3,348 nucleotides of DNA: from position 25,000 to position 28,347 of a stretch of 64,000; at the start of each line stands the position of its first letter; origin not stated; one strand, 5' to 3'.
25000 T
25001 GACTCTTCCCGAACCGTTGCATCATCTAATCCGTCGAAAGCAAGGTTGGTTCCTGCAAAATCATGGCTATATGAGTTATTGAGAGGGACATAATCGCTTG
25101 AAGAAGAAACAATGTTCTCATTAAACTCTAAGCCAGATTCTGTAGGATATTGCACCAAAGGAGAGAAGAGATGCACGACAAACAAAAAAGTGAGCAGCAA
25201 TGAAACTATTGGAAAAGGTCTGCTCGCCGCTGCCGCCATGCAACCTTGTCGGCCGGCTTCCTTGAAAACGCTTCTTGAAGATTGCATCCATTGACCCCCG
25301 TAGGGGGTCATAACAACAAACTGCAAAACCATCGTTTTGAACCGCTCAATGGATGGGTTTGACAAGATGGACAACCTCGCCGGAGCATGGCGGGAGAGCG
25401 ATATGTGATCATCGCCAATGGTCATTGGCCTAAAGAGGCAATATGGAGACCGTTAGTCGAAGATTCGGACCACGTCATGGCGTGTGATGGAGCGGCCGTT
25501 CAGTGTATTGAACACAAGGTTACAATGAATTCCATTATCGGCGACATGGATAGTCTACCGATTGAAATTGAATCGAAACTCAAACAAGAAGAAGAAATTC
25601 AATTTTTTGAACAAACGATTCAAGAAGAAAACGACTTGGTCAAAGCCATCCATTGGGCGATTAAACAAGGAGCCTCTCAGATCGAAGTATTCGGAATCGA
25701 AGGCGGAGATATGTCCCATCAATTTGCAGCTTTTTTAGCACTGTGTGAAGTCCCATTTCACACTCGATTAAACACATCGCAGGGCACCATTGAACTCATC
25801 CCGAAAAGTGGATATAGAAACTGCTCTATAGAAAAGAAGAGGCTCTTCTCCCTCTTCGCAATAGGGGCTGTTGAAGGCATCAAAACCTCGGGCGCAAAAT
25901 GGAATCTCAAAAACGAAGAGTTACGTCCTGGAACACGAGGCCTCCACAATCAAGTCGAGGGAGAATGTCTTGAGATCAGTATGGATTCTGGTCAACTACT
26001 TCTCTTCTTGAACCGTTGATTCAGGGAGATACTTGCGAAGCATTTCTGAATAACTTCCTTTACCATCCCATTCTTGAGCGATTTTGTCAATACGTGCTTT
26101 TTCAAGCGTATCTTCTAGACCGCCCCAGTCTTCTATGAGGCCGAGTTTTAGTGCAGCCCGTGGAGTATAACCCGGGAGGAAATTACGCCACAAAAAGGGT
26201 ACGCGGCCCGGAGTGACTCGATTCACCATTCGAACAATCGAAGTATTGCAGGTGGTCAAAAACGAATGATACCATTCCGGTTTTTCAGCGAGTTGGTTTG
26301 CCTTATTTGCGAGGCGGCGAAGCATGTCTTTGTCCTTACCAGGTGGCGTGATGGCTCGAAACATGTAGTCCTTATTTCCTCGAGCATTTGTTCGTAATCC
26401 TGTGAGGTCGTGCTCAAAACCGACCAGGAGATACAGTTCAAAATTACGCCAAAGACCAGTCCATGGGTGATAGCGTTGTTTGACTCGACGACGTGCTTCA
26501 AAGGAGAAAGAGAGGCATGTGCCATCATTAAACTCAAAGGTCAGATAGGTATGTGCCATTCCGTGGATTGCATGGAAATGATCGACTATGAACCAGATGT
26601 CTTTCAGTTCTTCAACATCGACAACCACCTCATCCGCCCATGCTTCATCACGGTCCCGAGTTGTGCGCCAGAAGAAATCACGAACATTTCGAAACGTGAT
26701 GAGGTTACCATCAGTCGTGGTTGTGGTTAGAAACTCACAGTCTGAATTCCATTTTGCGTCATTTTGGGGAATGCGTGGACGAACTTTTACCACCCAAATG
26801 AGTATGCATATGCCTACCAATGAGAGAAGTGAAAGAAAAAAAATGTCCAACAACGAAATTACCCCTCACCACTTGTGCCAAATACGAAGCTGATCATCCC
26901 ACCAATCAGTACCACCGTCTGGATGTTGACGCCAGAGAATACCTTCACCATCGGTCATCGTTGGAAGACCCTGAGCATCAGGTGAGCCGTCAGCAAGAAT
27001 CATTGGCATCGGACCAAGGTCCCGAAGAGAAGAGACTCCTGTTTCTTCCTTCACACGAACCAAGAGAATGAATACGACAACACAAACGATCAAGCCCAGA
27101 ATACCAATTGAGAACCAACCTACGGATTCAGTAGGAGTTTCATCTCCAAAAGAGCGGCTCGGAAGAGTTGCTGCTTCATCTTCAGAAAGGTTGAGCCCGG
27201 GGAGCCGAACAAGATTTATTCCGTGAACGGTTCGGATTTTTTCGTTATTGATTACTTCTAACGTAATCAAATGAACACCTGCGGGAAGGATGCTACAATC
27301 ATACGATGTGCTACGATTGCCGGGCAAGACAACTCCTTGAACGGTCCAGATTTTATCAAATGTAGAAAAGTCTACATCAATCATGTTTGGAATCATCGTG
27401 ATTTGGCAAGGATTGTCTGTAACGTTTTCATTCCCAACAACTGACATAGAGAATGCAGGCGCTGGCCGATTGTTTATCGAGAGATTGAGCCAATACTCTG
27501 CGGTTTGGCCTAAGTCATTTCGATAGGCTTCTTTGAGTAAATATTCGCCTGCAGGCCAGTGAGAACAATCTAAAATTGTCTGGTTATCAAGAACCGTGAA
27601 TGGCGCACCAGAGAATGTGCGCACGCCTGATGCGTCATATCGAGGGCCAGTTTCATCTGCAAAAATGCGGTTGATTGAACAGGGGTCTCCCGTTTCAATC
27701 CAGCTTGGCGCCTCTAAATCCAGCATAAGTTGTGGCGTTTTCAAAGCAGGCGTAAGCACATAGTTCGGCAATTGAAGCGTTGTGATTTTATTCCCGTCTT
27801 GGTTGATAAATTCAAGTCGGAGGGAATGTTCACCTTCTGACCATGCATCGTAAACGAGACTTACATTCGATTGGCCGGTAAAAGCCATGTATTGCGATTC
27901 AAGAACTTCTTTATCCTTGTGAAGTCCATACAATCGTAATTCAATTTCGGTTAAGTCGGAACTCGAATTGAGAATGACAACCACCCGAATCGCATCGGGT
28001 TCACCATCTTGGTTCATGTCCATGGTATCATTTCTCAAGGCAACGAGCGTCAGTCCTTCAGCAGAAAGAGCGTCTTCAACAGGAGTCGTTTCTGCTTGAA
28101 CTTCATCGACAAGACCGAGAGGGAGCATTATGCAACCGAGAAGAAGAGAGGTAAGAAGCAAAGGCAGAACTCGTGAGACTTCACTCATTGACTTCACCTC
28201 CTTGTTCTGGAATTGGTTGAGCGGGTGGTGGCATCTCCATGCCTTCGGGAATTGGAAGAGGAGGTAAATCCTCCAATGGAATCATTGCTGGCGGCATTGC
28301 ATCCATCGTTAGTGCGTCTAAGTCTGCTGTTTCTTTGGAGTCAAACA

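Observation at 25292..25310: Near-identical 19-bp perfect palindromes upstream of two giant TSP3-repeat surface-protein genes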

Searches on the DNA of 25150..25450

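Call 59: search_rna_families(source=window, start=25150, end=25450, threshold=evalue, max_evalue=1)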
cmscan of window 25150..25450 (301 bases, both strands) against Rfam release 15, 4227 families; matches with E-value up to 1: 0.
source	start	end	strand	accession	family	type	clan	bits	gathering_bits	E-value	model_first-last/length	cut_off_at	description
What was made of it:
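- On Known structured RNA (Rfam), including the TPP riboswitch next to a thiamine gene: Region 25150-25450 gives nothing at E of 1 or less (call 59).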

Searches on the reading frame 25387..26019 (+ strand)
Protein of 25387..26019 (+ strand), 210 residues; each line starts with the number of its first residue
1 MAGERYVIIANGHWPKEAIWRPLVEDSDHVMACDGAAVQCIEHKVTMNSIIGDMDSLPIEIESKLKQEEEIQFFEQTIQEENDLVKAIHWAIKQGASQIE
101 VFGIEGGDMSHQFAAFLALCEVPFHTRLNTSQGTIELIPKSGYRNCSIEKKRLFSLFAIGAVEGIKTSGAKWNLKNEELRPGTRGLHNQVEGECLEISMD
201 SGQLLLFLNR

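Call 11: search_protein_families(library=pfam, proteins=[window:25387-26019:+], max_evalue=0.001)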
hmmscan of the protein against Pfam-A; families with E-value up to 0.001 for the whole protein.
window:25387-26019:+ (210 aa): 2 families
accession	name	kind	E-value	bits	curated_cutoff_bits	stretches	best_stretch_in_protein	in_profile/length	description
PF04263.21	TPK_catalytic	-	3.2e-15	56.5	30.7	1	23-124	4-105/113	Thiamin pyrophosphokinase, catalytic domain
PF04265.19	TPK_B1_binding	-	1.8e-09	37.6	22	1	150-204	10-67/67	Thiamin pyrophosphokinase, vitamin B1 binding domain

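Call 29: find_related_loci(query=A3, collection=metagenome_contigs, flank=3000)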
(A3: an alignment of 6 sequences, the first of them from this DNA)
Query A3 (210 aa) in metagenome_contigs; peptide patterns used: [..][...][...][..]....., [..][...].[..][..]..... (x = any residue, [..] = any of these).
600 stretches matched a pattern (row limit reached: there are more); 227 encode a relative of the query (tblastn E <= 1e-3); the best 80 are kept; 80 distinct loci.
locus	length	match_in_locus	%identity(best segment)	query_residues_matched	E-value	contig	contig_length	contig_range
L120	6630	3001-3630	56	1-210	4e-76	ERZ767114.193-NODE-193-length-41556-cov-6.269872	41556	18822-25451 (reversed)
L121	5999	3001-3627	52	1-209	5e-75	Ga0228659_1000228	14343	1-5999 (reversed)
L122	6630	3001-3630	55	1-210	8e-74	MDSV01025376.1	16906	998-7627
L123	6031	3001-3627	61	1-210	2e-90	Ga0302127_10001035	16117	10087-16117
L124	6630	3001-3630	44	1-210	3e-53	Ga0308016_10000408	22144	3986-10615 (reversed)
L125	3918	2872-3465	46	1-198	7e-53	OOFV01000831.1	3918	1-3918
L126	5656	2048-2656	37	1-208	1e-46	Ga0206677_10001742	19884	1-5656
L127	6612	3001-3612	39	1-206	5e-46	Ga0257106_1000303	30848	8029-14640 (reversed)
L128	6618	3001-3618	38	1-208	2e-45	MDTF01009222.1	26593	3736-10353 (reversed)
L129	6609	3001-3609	38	1-208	4e-45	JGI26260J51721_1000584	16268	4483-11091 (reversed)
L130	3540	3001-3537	41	1-179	1e-44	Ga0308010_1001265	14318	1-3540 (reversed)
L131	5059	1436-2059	41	1-210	2e-44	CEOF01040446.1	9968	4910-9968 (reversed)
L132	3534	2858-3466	38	1-208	4e-44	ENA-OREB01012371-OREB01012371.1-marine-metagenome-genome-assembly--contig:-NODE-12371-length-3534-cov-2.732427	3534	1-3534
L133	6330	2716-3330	38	5-210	9e-44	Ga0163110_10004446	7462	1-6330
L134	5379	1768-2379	39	5-210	2e-43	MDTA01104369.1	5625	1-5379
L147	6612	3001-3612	37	4-207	4e-31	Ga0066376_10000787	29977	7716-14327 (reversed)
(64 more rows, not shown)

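Call 52: search_protein_families(library=ncbifam, proteins=[window:25387-26019:+], max_evalue=0.01)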
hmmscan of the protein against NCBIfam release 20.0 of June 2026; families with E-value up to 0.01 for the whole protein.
window:25387-26019:+ (210 aa): 1 family
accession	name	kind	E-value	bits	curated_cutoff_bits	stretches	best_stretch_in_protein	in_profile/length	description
TIGR01378.1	thi_PPkinase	equivalog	7.4e-32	110.4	76.4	1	7-206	2-205/206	thiamine diphosphokinase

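Call 69: find_homologous_proteins(query=A2, max_evalue=1e-10)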
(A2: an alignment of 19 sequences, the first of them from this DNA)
Query A2 (19 sequences) (210 aa, profile of the alignment): 271 proteins with E <= 1e-10 among 7716 candidates; the best 120 are listed.
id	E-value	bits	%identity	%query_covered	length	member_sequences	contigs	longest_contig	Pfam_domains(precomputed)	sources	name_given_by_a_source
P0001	5.9e-80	286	63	100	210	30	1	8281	PF04265.20,PF04263.22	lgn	-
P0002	2.0e-79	284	55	100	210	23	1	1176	PF04265.20,PF04263.22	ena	-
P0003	1.6e-78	281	57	100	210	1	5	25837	PF04265.20,PF04263.22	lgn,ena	-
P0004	1.7e-78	281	95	100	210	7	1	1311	PF04265.20,PF04263.22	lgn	-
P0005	2.7e-78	280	63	100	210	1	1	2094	PF04265.20,PF04263.22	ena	-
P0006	3.2e-78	280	66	100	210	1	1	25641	PF04265.20,PF04263.22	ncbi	-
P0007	5.8e-78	279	58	100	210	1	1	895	PF04265.20,PF04263.22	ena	-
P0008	6.5e-78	279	63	100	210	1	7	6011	PF04265.20,PF04263.22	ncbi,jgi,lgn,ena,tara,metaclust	tara:strand:- start:18 stop:650 length:633 start_codon:yes stop_codon:yes gene_type:complete|metaclu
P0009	1.4e-77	278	62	100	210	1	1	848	PF04265.20,PF04263.22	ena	-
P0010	1.8e-77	278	51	100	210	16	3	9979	PF04265.20,PF04263.22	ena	-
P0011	2.3e-77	277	58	100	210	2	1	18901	PF04265.20,PF04263.22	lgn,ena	-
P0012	2.7e-77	277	63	100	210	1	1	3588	PF04265.20,PF04263.22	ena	-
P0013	3.1e-77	277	58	100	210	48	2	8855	PF04265.20,PF04263.22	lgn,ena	-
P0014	3.8e-77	276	59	100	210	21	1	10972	PF04265.20,PF04263.22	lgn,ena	-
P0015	3.8e-77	276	62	100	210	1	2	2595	PF04265.20,PF04263.22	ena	-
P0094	3.8e-72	260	32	97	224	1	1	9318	PF04263.22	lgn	-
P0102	1.8e-71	258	31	100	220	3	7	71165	PF04263.22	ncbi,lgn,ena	-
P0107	7.6e-70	253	28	97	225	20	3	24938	PF04263.22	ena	-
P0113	1.4e-68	249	30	99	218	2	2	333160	PF04263.22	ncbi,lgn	-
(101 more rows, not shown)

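Call 71: find_encoding_contigs(protein=P0107, flank=1500, max_places=2)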
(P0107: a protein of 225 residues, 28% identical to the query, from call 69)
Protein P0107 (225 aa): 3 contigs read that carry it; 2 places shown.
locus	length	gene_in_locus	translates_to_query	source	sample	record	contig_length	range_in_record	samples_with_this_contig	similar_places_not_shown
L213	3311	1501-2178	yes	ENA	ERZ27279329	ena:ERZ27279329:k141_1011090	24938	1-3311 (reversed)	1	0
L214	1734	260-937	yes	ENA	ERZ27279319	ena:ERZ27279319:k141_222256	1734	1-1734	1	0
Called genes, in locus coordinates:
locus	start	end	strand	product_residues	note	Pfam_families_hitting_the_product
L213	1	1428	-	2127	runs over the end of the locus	PF13517:FG-GAP_3 (faint), PF01839:FG-GAP (weak)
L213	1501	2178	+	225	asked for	PF04263:TPK_catalytic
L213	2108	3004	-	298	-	PF13387:Lnb_N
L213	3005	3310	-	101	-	?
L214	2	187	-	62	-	?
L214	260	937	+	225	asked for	PF04263:TPK_catalytic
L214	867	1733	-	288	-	?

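Call 72: find_encoding_contigs(protein=P0113, flank=1500, max_places=2)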
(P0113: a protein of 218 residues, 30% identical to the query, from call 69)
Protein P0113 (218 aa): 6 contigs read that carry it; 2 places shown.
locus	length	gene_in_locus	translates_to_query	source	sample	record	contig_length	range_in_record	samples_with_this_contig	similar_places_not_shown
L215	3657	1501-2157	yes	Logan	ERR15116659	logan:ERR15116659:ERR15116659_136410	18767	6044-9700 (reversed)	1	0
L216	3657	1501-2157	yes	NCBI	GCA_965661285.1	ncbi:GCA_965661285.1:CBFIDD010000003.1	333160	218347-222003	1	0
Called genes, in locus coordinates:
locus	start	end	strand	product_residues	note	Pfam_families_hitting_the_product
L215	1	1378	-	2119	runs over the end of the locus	PF13517:FG-GAP_3 (faint), PF01839:FG-GAP (faint)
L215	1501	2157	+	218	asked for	PF04263:TPK_catalytic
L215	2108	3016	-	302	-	PF13387:Lnb_N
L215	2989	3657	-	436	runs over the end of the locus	-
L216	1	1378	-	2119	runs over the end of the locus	PF13517:FG-GAP_3 (faint), PF01839:FG-GAP (faint)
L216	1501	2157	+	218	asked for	PF04263:TPK_catalytic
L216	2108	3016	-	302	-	PF13387:Lnb_N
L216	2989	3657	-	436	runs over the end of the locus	-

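Call 73: find_encoding_contigs(protein=P0094, flank=1500, max_places=2)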
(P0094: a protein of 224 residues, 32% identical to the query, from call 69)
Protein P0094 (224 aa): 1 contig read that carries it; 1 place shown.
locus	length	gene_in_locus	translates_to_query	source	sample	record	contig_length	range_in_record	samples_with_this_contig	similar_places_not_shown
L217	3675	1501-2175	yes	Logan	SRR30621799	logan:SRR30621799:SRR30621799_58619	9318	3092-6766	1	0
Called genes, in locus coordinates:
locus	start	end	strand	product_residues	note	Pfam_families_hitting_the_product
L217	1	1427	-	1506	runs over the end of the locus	?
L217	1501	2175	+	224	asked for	PF04263:TPK_catalytic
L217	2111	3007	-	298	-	PF13387:Lnb_N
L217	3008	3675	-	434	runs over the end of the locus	-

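Call 74: find_encoding_contigs(protein=P0102, flank=1500, max_places=2)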
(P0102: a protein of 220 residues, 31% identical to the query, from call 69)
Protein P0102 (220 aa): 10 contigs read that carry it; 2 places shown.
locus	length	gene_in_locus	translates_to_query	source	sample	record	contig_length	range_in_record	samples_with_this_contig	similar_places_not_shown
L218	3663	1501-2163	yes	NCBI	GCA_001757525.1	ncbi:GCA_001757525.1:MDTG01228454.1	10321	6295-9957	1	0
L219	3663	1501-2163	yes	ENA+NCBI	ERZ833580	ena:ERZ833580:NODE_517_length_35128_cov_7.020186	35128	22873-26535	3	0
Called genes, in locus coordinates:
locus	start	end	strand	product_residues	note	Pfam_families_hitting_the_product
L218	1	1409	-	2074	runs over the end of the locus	PF13517:FG-GAP_3 (faint), PF01839:FG-GAP (weak), PF02412:TSP_3 (weak)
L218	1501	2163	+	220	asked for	PF04263:TPK_catalytic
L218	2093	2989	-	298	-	PF13387:Lnb_N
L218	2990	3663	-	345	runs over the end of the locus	?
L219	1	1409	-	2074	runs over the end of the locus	PF13517:FG-GAP_3 (faint), PF01839:FG-GAP (weak), PF02412:TSP_3 (weak)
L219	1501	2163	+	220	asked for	PF04263:TPK_catalytic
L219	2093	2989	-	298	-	PF13387:Lnb_N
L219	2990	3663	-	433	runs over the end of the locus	-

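Call 87: find_homologous_proteins(query=L147:2998-3624:+, max_evalue=1e-20)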
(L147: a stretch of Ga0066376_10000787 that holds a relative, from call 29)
Query L147:2998-3624:+ (209 aa): 19 proteins with E <= 1e-20 among 953 candidates.
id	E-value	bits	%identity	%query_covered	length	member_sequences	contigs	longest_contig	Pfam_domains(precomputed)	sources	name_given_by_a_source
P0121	7.4e-132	455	100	100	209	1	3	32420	PF04263.22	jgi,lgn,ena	-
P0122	3.0e-126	437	96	100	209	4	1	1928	PF04263.22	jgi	jgi:thiamine pyrophosphokinase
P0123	1.2e-122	425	92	100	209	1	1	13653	PF04265.20,PF04263.22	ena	-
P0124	4.2e-122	423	93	100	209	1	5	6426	PF04265.20,PF04263.22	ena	-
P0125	8.3e-121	419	90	100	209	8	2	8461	PF04263.22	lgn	-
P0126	9.8e-120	416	92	100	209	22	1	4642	PF04265.20,PF04263.22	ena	-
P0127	1.4e-118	412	90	100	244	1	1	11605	PF04263.22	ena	-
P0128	7.4e-118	410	90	100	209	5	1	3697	PF04263.22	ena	-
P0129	1.1e-117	409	88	100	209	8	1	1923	PF04263.22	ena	-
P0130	9.8e-117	406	88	100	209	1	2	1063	PF04263.22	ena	-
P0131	1.8e-116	405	89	100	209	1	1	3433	PF04265.20,PF04263.22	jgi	-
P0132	6.2e-112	390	86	100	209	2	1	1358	PF04265.20,PF04263.22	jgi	-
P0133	2.1e-60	222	51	100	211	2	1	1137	PF04265.20,PF04263.22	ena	-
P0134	9.8e-60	220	51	100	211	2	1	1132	PF04265.20,PF04263.22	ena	-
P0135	4.6e-26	110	39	98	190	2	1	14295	PF04265.20,PF04263.22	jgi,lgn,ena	-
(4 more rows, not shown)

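Call 88: find_encoding_contigs(protein=P0121, flank=8000, max_places=1)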
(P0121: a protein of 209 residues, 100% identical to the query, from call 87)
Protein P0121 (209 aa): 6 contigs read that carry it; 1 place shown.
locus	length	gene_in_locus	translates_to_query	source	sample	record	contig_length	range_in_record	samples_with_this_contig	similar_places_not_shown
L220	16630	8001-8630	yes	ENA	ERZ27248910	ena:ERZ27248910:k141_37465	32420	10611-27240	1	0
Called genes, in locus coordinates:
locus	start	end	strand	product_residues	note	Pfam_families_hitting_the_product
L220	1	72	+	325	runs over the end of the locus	PF26233:NicX, PF02073:Peptidase_M29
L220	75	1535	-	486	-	-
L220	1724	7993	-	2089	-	PF13517:FG-GAP_3, PF01839:FG-GAP, PF13517:FG-GAP_3 (weak), PF01839:FG-GAP (weak), PF13517:FG-GAP_3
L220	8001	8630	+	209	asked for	PF04263:TPK_catalytic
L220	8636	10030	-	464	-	-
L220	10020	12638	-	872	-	-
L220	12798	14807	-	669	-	PF01161:PBP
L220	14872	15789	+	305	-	-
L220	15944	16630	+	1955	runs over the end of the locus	?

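Call 89: find_encoding_contigs(protein=P0133, flank=1000, max_places=2)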
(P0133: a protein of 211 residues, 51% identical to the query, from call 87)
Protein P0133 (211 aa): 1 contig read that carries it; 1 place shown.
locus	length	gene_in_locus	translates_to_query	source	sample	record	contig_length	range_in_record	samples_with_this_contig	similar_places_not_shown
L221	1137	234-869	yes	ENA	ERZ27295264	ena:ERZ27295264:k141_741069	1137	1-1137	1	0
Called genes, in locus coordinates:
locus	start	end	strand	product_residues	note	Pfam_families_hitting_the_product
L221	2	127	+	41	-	?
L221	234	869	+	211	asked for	PF04263:TPK_catalytic, PF04265:TPK_B1_binding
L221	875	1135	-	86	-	?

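Call 90: find_encoding_contigs(protein=P0135, flank=1500, max_places=2)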
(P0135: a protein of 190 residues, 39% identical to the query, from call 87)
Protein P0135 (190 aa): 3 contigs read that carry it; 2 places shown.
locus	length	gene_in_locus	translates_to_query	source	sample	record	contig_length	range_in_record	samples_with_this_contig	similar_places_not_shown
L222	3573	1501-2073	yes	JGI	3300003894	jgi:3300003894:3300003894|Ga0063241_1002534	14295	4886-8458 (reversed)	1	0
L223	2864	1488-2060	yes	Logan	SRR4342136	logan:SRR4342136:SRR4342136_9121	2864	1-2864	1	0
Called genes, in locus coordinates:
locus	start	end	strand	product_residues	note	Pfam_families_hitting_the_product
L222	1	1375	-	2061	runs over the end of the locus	PF01839:FG-GAP (weak), PF13517:FG-GAP_3 (weak)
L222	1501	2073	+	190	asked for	PF04263:TPK_catalytic, PF04265:TPK_B1_binding (weak)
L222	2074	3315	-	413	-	-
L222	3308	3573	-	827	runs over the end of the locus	-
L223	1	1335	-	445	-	?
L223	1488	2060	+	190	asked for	PF04263:TPK_catalytic, PF04265:TPK_B1_binding (weak)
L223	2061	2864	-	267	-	?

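Call 91: find_encoding_contigs(protein=P0132, flank=1000, max_places=2)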
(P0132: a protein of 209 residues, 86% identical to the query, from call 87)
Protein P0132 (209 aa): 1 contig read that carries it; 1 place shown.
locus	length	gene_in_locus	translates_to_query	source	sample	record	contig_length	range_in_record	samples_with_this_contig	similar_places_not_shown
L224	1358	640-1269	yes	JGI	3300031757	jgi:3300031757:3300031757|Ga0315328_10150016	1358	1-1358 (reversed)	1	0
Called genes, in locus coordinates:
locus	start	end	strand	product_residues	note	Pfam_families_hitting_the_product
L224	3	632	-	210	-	?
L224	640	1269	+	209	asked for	PF04263:TPK_catalytic, PF04265:TPK_B1_binding (weak)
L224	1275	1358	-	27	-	?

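Call 94: find_encoding_contigs(protein=P0135, flank=7000, max_places=1)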
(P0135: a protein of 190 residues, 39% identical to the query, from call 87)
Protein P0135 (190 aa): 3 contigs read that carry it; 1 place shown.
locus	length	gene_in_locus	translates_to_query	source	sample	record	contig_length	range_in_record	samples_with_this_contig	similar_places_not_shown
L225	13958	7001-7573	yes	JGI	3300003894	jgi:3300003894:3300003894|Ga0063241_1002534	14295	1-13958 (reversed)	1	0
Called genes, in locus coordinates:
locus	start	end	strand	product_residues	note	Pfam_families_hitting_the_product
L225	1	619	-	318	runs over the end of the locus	?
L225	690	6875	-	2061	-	PF01839:FG-GAP (weak), PF13517:FG-GAP_3 (weak)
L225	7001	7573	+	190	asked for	PF04263:TPK_catalytic, PF04265:TPK_B1_binding (weak)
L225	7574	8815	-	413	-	-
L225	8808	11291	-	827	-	-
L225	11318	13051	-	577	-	-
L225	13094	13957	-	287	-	?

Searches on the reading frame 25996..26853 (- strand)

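Call 11: search_protein_families(library=pfam, proteins=[window:25996-26853:-], max_evalue=0.001)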
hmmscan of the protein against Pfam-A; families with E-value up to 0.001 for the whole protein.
window:25996-26853:- (285 aa): 1 family
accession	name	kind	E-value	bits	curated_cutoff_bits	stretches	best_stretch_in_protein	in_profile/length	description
PF13387.12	Lnb_N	-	1.4e-18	67.5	22.2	1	77-226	8-173/175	Lnb N-terminal periplasmic domain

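Call 52: search_protein_families(library=ncbifam, proteins=[window:25996-26853:-], max_evalue=0.01)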
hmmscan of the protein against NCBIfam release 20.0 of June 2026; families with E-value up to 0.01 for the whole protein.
window:25996-26853:- (285 aa): 0 families

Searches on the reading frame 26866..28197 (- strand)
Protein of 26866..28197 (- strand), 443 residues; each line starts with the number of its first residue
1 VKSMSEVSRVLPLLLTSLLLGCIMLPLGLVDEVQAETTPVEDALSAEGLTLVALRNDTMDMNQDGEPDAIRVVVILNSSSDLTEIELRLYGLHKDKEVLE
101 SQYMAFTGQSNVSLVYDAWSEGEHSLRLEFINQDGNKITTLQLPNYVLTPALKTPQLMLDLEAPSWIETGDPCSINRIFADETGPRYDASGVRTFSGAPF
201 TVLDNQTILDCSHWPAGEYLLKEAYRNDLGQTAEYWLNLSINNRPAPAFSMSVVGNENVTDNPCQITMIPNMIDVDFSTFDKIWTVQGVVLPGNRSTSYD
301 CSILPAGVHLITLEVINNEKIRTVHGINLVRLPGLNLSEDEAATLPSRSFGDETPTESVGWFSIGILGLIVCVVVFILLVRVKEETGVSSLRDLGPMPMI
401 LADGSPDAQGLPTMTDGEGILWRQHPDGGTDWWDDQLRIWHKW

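Call 11: search_protein_families(library=pfam, proteins=[window:26866-28197:-], max_evalue=0.001)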
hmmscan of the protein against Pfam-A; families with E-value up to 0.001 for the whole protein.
window:26866-28197:- (443 aa): 0 families

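Call 32: search_protein_families(library=pfam, proteins=[window:26866-28197:-], max_evalue=1)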
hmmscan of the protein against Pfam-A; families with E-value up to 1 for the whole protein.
window:26866-28197:- (443 aa): 1 family
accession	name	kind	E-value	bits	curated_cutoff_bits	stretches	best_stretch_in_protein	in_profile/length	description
PF22091.2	DUF6941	-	0.19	12.5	27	0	113-140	42-69/125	Family of unknown function (DUF6941)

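Call 52: search_protein_families(library=ncbifam, proteins=[window:26866-28197:-], max_evalue=0.01)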
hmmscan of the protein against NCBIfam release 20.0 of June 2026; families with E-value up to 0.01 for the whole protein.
window:26866-28197:- (443 aa): 0 families
